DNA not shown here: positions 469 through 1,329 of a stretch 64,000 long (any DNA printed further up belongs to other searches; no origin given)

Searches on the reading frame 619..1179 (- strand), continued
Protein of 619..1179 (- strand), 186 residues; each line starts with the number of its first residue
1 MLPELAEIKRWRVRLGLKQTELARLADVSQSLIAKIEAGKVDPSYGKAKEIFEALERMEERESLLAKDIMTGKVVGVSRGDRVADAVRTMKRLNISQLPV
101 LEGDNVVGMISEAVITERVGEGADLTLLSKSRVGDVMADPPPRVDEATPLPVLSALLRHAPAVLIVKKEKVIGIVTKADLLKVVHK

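Call 21: find_encoding_contigs(protein=P0009, flank=10000, max_places=2)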
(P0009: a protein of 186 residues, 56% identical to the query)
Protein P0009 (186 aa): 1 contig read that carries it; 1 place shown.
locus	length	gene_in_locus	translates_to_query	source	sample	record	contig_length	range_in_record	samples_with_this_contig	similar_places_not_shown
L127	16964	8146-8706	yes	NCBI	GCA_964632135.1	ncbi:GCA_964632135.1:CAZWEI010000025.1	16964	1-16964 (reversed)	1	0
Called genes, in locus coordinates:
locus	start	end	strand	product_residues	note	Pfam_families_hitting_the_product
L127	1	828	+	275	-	?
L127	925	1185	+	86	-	PF02700:PurS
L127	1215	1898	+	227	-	PF07685:GATase_3, PF13507:GATase_5, PF00117:GATase (weak), PF01965:DJ-1_PfpI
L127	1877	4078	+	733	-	PF18072:FGAR-AT_linker, PF00586:AIRS, PF02769:AIRS_C, PF00586:AIRS, PF02769:AIRS_C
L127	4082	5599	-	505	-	-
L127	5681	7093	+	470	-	PF13522:GATase_6, PF13537:GATase_7, PF00156:Pribosyltran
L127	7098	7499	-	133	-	-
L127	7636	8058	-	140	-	-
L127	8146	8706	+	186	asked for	PF12844:HTH_19 (weak), PF13560:HTH_31, PF01381:HTH_3, PF00571:CBS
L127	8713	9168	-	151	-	PF12641:Flavodoxin_3 (weak), PF12724:Flavodoxin_5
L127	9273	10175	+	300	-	PF01916:DS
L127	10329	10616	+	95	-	PF21473:OB_Ssb-like, PF01336:tRNA_anti-codon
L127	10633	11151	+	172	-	PF06559:DCD_N, PF22769:DCD, PF00692:dUTPase (weak)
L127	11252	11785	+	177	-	PF01558:POR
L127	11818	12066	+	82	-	PF13534:Fer4_17 (faint), PF00037:Fer4, PF12837:Fer4_6, PF13237:Fer4_10, PF14697:Fer4_21, PF12838:Fer4_7, PF13187:Fer4_9 (weak), PF00037:Fer4 (weak), +2 more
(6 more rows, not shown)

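Call 36: find_related_loci(query=A1, collection=metagenome_contigs, flank=6000)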
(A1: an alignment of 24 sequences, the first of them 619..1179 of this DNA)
Query A1 (186 aa) in metagenome_contigs; peptide patterns used: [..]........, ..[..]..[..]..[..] (x = any residue, [..] = any of these).
600 stretches matched a pattern (row limit reached: there are more); 540 encode a relative of the query (tblastn E <= 1e-3); the best 80 are kept; 80 distinct loci.
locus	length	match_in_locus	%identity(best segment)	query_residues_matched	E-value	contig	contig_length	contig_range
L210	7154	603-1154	55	1-184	4e-61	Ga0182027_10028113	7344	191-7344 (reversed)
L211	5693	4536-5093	56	1-186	2e-58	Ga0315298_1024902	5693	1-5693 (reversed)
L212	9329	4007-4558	51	1-184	4e-57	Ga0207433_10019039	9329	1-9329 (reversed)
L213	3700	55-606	53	1-184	9e-57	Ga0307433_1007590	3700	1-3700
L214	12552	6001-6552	50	1-184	1e-56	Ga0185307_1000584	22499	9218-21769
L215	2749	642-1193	52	1-184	4e-55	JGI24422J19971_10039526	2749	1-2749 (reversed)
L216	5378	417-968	51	1-184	4e-55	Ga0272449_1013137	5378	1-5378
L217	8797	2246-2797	51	1-184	5e-55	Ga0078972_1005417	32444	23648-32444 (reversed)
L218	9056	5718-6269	51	1-184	4e-55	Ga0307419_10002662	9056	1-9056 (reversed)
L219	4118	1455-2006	54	1-184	8e-55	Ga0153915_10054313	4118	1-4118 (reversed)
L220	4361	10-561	50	1-184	1e-54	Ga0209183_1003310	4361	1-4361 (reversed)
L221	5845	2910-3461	51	1-184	1e-54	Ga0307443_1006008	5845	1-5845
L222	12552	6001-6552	49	1-184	2e-54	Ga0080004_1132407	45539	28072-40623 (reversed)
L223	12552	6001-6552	53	1-184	4e-54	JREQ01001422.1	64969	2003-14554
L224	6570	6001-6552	51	1-184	6e-54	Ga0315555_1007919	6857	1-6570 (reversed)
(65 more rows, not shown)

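Call 57: predict_structure(alignment_id=A1)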
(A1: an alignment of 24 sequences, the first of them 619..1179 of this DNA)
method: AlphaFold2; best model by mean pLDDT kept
length: 186 residues; sequences in the alignment: 24
mean_pLDDT: 89.7   pTM: 0.62
mean pLDDT of the five models: 89.7, 89.0, 88.8, 87.9, 86.1
residues with pLDDT >= 90: 122; 70-90: 56; 50-70: 7; < 50: 1
segments of 3 or more residues with pLDDT < 50: none
pLDDT, mean of each block of 10 residues (from residue 1): 89 90 94 95 93 87 80 91 96 92 90 92 93 94 91 88 90 88 61
secondary structure, 60 per line:
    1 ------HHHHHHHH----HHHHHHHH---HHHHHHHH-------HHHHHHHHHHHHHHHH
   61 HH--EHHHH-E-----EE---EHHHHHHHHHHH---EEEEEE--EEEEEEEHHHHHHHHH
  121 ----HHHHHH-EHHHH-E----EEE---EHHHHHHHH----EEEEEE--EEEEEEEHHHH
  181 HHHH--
elements in order: H7-14 H19-26 H30-37 H45-62 H66-69 H83-93 E97-102 E105-111 H112-120 H125-130 H133-136 E143-145 H150-157 E162-167 E170-176 H177-184

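Call 61: fold_search(model_id=the predicted structure, library=pdb)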
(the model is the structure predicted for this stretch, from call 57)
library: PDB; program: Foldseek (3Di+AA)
matches with E <= 10: 1071; with E <= 0.001: 406
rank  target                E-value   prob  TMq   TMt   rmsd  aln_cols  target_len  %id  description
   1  2ef7_A                4.6e-11  1.00  0.51  0.71   3.3       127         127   22  Crystal structure of ST2348, a hypothetical protein with CBS domains from Sulfolobus tokodaii strain7 (released 2007-08-21)
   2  9qs7_B                2.5e-10  1.00  0.59  0.54   2.3       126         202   23  AcuB,Acetoin utilization protein (released 2026-02-18)
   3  9s4y_A                2.8e-10  1.00  0.57  0.53   2.7       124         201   20  AcuB from Geobacillus stearothermophilus with Ap4A (released 2026-02-25)
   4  9s52_B                2.8e-10  1.00  0.57  0.53   2.3       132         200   21  AcuB from Geobacillus stearothermophilus with AMP (released 2026-02-25)
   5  2p9m_B                5.0e-10  1.00  0.57  0.79   2.4       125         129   23  Crystal structure of conserved hypothetical protein MJ0922 from Methanocaldococcus jannaschii DSM 2661 (released 2007-07-03)
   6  9s4y_B                5.0e-10  1.00  0.54  0.50   3.6       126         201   20  AcuB from Geobacillus stearothermophilus with Ap4A (released 2026-02-25)
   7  2p9m_D                5.7e-10  1.00  0.57  0.80   2.3       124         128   22  Crystal structure of conserved hypothetical protein MJ0922 from Methanocaldococcus jannaschii DSM 2661 (released 2007-07-03)
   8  9s52_A                7.8e-10  1.00  0.58  0.53   2.9       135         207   19  AcuB from Geobacillus stearothermophilus with AMP (released 2026-02-25)
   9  2yzi_B                8.4e-10  1.00  0.58  0.78   2.1       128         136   29  Crystal structure of uncharacterized conserved protein from Pyrococcus horikoshii (released 2007-11-06)
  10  2ef7_B                8.4e-10  1.00  0.54  0.76   2.6       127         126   21  Crystal structure of ST2348, a hypothetical protein with CBS domains from Sulfolobus tokodaii strain7 (released 2007-08-21)
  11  9s4v_C                8.9e-10  1.00  0.59  0.55   2.0       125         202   23  AcuB from Bacillus subtilis with AMP and ADP (released 2026-02-25)
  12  9s4v_B                8.9e-10  1.00  0.58  0.49   2.3       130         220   22  AcuB from Bacillus subtilis with AMP and ADP (released 2026-02-25)
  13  9s4v_A                8.9e-10  1.00  0.59  0.50   2.9       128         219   23  AcuB from Bacillus subtilis with AMP and ADP (released 2026-02-25)
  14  9z6r_A                8.9e-10  1.00  0.56  0.83   2.1       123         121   24  Crystal Structure of CBS domain containing protein from Burkholderia phymatum (released 2025-11-26)
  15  5awe                  8.9e-10  1.00  0.56  0.52   2.3       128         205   29  Crystal structure of a hypothetical protein, TTHA0829 from Thermus thermophilus HB8, composed of cystathionine-beta-synt (released 2016-05-18)
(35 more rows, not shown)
